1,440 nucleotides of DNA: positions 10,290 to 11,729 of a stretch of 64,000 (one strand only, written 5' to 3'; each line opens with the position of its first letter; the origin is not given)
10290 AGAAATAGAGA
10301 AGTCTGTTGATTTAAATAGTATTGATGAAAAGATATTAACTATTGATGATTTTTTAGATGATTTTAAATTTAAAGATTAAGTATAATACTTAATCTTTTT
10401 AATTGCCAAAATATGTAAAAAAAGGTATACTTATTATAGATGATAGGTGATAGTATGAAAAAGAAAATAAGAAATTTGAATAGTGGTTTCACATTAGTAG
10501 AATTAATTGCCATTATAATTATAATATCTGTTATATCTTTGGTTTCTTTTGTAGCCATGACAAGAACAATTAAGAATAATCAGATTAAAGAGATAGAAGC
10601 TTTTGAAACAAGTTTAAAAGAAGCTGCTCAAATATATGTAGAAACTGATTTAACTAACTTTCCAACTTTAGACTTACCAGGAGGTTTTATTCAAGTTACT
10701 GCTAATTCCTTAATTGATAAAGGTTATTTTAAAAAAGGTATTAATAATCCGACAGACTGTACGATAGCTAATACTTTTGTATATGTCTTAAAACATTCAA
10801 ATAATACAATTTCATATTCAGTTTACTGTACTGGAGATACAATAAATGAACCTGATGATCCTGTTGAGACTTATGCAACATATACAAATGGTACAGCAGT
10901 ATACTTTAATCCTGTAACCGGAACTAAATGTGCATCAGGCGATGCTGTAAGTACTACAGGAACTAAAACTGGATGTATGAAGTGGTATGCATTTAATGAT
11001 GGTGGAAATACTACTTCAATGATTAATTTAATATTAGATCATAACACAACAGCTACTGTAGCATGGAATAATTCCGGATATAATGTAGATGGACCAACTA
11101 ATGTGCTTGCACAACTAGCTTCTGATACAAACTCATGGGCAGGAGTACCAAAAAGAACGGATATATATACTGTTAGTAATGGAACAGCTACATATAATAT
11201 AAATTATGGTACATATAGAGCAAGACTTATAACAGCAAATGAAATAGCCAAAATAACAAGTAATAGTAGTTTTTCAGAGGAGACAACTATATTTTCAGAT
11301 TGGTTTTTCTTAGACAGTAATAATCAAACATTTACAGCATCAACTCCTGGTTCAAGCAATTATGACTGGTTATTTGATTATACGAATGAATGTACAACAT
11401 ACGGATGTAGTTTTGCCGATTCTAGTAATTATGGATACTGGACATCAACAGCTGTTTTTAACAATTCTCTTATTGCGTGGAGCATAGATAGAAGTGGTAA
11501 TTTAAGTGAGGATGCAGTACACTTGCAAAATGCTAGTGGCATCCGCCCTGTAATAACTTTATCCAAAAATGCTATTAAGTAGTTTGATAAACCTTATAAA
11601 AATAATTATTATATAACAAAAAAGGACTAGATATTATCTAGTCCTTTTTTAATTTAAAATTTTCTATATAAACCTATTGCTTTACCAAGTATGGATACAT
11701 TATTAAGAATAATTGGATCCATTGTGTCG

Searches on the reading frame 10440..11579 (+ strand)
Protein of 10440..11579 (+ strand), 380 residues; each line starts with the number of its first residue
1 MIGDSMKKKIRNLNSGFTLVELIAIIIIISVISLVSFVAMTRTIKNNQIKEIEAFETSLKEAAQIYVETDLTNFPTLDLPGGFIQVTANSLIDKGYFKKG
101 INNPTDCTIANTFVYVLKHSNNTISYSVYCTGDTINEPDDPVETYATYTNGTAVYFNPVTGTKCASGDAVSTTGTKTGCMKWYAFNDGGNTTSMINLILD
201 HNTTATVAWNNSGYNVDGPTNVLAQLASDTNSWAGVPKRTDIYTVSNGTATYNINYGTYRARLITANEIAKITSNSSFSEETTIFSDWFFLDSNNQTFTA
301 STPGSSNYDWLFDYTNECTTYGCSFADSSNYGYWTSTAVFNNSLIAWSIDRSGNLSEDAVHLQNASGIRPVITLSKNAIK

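Call 7: search_protein_families(library=pfam, proteins=[window:10440-11579:+], max_evalue=0.1)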
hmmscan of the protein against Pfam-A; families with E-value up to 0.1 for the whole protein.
window:10440-11579:+ (380 aa): 1 family
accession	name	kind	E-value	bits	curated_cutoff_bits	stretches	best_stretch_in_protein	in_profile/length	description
PF07963.17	N_methyl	-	0.00033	20.5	21.2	1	12-36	2-26/27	Prokaryotic N-terminal methylation motif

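Call 57: search_protein_families(library=ncbifam, proteins=[window:10440-11579:+], max_evalue=0.01)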
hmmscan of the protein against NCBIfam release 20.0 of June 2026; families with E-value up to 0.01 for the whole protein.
window:10440-11579:+ (380 aa): 3 families
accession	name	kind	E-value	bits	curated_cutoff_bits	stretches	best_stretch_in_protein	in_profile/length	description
NF040999.1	pilin_ComGC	equivalog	0.00034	20.8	75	1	15-66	2-53/84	competence type IV pilus major pilin ComGC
NF003409.0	PRK04778.1-3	equivalog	0.006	15.4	562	1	23-82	5-60/570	septation ring formation regulator EzrA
TIGR01710.1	typeII_sec_gspG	equivalog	0.0063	16.5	88.85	0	15-78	1-63/134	type II secretion system major pseudopilin GspG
